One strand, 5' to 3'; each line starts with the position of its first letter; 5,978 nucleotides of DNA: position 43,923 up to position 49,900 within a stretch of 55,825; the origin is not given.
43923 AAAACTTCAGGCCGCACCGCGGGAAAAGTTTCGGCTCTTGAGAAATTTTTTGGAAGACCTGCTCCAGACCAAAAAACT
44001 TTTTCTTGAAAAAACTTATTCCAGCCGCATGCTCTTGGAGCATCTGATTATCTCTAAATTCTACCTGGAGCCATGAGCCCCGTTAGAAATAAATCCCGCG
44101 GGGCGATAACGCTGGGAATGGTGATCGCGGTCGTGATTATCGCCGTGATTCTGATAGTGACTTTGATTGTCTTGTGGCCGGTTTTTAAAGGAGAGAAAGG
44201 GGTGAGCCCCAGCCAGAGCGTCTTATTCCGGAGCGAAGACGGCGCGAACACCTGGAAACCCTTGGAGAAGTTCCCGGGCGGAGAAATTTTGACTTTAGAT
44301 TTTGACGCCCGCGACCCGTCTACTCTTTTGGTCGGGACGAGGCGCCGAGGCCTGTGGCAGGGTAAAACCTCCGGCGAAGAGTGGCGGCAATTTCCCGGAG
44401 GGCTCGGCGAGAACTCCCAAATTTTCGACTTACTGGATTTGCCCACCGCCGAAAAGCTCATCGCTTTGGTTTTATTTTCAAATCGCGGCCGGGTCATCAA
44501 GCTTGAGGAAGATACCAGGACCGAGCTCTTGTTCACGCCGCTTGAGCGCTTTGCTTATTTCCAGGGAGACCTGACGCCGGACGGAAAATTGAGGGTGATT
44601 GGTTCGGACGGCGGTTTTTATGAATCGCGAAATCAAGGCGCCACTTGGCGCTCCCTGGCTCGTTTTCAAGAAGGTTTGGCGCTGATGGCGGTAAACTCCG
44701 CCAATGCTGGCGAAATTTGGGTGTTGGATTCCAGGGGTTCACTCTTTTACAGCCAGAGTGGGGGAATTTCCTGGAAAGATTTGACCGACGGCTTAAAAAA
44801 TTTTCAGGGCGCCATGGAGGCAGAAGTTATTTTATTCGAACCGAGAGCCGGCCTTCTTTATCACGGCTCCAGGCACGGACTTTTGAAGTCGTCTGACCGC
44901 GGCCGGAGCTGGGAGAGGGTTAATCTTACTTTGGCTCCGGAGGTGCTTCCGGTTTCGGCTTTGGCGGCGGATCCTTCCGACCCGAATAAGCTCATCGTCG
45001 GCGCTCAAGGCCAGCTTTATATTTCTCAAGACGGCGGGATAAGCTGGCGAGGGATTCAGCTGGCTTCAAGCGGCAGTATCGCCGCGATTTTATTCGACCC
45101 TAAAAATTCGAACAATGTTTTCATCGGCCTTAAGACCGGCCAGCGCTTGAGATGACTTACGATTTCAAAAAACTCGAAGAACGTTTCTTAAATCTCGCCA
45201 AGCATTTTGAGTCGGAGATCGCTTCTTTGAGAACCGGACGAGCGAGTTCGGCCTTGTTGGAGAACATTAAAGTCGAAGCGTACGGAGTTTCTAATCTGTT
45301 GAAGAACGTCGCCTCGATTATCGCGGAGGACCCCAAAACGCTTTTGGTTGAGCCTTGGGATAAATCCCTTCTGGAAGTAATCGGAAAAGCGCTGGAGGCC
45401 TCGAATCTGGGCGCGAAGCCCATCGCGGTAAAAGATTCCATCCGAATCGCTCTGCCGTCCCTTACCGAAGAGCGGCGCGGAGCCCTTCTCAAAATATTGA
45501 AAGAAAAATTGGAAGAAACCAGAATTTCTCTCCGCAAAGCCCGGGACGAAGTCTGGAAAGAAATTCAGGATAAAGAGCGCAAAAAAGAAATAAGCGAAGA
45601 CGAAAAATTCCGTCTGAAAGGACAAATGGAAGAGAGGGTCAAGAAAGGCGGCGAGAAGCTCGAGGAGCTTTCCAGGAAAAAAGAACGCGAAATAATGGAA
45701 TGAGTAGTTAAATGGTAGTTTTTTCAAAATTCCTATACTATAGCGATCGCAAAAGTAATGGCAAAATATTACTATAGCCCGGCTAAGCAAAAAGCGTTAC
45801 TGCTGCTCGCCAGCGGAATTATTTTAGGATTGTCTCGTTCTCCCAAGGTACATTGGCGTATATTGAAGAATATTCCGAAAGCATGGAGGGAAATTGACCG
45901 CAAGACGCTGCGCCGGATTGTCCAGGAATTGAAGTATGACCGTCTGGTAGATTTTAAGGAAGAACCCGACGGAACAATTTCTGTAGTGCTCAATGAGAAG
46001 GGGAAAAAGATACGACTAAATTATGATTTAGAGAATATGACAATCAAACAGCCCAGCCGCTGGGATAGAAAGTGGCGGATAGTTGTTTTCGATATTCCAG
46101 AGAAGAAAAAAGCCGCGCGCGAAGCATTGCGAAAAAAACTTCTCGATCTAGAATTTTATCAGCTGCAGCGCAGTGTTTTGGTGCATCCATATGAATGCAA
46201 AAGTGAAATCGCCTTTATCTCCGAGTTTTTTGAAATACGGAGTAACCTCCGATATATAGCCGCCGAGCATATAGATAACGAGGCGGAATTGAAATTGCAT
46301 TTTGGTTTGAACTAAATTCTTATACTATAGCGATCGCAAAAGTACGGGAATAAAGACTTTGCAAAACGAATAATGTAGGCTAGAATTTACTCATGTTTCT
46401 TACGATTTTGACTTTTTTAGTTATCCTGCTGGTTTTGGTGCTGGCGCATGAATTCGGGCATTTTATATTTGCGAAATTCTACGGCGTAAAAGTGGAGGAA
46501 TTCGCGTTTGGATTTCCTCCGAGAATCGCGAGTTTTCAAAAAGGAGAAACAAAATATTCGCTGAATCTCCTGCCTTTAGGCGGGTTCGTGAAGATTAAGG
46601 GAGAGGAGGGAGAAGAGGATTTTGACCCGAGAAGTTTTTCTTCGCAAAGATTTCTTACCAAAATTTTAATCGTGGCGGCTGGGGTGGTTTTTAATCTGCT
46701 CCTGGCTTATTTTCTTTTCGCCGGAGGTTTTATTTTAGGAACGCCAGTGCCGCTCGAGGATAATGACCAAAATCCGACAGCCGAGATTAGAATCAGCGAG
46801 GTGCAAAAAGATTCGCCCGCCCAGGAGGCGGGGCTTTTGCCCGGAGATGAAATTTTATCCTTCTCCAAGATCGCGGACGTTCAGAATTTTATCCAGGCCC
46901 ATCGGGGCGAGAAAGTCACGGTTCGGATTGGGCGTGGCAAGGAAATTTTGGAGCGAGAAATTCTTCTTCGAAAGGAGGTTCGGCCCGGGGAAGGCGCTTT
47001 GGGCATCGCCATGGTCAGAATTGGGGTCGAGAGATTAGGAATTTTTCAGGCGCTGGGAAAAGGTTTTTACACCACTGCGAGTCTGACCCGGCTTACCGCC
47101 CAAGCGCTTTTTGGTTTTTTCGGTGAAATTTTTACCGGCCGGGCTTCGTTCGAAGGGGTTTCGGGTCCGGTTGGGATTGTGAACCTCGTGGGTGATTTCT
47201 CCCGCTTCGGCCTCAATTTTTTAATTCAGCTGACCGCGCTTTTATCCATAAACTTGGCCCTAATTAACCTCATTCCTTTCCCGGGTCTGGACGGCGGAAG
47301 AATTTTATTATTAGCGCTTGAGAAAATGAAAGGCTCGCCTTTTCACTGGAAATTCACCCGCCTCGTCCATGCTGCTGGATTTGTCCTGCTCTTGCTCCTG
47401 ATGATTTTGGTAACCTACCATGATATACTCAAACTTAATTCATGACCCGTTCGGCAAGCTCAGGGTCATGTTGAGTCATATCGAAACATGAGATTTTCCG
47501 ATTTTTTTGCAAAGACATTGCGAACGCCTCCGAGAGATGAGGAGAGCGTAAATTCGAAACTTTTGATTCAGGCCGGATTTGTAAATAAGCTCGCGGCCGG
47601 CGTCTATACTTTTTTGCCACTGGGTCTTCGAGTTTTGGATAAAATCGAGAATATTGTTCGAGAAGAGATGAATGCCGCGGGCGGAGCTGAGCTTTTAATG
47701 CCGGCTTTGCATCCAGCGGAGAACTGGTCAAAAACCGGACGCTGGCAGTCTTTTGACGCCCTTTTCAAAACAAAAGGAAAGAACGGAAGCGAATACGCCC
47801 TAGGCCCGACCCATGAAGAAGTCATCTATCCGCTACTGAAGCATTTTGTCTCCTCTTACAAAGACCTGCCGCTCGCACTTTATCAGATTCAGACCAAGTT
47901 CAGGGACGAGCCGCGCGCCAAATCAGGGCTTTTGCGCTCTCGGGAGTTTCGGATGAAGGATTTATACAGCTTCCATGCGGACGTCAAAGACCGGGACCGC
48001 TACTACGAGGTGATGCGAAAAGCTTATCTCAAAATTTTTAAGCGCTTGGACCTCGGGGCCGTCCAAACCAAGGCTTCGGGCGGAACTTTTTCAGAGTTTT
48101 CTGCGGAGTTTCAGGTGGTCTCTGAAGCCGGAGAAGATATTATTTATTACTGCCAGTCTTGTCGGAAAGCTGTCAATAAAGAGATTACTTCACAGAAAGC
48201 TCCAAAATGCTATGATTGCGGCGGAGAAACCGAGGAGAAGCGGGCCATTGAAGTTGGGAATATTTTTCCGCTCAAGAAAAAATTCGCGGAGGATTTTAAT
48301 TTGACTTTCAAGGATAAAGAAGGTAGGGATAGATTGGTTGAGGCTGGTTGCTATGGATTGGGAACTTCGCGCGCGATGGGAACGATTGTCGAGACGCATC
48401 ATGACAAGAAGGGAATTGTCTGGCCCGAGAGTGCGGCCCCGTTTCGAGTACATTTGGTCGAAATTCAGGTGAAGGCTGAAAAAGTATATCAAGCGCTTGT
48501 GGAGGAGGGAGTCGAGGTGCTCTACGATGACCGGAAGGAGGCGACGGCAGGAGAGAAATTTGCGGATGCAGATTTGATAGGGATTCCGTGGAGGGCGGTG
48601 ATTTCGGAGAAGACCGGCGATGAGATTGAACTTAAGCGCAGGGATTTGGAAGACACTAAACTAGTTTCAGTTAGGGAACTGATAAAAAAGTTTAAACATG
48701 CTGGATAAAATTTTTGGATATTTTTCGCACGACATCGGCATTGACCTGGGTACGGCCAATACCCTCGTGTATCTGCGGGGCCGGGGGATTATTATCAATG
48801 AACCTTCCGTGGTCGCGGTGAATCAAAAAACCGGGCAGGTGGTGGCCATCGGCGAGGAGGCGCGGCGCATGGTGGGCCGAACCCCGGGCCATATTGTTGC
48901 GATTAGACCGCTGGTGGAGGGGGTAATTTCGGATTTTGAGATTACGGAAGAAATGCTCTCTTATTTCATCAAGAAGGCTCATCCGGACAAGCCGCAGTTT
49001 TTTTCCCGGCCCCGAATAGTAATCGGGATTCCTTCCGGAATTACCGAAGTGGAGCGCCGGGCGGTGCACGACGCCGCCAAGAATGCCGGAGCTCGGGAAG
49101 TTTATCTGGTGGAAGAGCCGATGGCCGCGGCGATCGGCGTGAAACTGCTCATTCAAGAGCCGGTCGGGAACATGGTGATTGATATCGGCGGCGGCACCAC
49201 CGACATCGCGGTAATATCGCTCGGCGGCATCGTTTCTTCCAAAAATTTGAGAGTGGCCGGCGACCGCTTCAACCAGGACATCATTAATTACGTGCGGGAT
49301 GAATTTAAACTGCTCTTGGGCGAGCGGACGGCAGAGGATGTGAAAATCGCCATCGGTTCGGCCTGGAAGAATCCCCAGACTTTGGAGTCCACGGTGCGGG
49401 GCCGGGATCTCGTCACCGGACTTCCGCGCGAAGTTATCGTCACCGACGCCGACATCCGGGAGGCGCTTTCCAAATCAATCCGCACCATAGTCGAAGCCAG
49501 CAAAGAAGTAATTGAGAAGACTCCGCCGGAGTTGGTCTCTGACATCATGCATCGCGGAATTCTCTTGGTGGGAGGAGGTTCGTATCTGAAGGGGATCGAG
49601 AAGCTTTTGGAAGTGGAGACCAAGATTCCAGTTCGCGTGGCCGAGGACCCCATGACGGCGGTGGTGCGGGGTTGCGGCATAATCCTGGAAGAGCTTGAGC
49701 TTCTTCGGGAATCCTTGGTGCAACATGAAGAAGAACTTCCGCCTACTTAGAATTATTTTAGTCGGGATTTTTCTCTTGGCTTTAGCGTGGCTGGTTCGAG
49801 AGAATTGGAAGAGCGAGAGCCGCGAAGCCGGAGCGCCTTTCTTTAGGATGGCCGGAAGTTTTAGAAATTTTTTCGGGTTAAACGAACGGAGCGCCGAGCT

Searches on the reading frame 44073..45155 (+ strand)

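Call 81: search_protein_families(library=pfam, proteins=[window:44073-45155:+], max_evalue=0.001)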
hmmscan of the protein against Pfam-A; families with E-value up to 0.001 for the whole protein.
window:44073-45155:+ (360 aa): 3 families
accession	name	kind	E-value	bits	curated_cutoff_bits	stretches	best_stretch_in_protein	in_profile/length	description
PF15902.12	Sortilin-Vps10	-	4.1e-15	55.9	33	1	270-350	3-84/446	Sortilin, neurotensin receptor 3,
PF14870.12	PSII_BNR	-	1.2e-09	38.2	27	1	210-339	26-151/303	Photosynthesis system II assembly factor YCF48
PF02012.26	BNR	-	8.6e-08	31.5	27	0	316-325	1-10/12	BNR/Asp-box repeat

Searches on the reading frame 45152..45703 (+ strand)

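Call 81: search_protein_families(library=pfam, proteins=[window:45152-45703:+], max_evalue=0.001)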
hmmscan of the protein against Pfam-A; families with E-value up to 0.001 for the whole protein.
window:45152-45703:+ (183 aa): 1 family
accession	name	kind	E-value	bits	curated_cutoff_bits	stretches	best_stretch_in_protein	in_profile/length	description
PF01765.24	RRF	-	5.3e-45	153.6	29.7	1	19-182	1-164/164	Ribosome recycling factor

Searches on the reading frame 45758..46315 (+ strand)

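Call 81: search_protein_families(library=pfam, proteins=[window:45758-46315:+], max_evalue=0.001)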
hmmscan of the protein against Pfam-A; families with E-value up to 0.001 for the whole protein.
window:45758-46315:+ (185 aa): 2 families
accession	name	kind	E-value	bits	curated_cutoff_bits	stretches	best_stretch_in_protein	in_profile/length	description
PF20803.2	PaaX_M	-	2.3e-20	72.9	24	1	100-176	2-78/83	PaaX protein central Cas2-like domain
PF09827.14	CRISPR_Cas2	-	0.00033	21.2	23.8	1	106-142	2-35/74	CRISPR associated protein Cas2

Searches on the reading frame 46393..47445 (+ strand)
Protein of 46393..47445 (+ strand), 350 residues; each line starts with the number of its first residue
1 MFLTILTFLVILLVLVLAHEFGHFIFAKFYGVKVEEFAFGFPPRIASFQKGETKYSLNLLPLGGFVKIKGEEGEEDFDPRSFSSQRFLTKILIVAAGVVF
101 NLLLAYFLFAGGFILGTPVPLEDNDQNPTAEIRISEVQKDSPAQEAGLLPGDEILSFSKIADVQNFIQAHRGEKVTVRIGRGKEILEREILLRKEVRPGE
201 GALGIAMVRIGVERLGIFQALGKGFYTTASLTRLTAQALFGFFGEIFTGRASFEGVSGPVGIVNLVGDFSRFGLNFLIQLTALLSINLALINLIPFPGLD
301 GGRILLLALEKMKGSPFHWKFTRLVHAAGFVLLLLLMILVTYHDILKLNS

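Call 81: search_protein_families(library=pfam, proteins=[window:46393-47445:+], max_evalue=0.001)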
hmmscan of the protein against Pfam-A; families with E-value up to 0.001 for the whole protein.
window:46393-47445:+ (350 aa): 4 families
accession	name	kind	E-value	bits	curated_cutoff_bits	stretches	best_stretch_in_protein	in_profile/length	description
PF02163.28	Peptidase_M50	-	3e-58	197.2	27.2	1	8-336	2-221/221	Peptidase family M50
PF17820.7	PDZ_6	-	5.7e-09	36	27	1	134-179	2-52/54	PDZ domain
PF13180.12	PDZ_2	-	1.4e-06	28.9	27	1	126-190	12-78/80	PDZ domain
PF00595.29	PDZ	-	0.00098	19.9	23.2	0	124-156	20-51/81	PDZ domain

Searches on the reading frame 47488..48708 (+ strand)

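Call 81: search_protein_families(library=pfam, proteins=[window:47488-48708:+], max_evalue=0.001)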
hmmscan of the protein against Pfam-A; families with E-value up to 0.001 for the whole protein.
window:47488-48708:+ (406 aa): 2 families
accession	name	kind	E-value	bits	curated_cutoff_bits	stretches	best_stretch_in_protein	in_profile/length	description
PF00587.30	tRNA-synt_2b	-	6e-31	108.3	29.3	1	93-304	1-179/179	tRNA synthetase class II core domain (G, H, P, S and T)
PF03129.25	HGTP_anticodon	-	2.2e-14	53.8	21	1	326-403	14-92/94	Anticodon binding domain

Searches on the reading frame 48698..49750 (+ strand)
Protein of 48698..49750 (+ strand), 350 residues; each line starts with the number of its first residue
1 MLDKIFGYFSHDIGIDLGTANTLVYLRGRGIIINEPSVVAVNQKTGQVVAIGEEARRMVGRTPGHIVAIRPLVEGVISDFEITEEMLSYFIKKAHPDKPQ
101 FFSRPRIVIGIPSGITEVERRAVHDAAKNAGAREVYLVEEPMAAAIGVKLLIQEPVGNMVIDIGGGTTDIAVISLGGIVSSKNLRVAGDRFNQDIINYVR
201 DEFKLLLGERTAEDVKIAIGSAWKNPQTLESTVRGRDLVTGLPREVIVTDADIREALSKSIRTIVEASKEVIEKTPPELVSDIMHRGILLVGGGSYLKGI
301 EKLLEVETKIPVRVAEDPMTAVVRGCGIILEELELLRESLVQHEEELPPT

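Call 81: search_protein_families(library=pfam, proteins=[window:48698-49750:+], max_evalue=0.001)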
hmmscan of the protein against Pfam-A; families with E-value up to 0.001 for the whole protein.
window:48698-49750:+ (350 aa): 5 families
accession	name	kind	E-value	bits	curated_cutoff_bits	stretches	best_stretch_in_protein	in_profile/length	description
PF06723.19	MreB_Mbl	-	2.7e-142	473.9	27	1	11-336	2-325/327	MreB/Mbl protein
PF00012.26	HSP70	-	6.1e-14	51.6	20.6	1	106-206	135-241/599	Hsp70 protein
PF14450.12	FtsA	-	1.7e-13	51.4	31.8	1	159-321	1-123/127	Cell division protein FtsA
PF00022.25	Actin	-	1.8e-06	27.3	27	0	36-201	31-189/410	Actin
PF11104.14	PilM_2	-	0.0006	19.3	27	0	288-316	278-306/340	Type IV pilus assembly protein PilM;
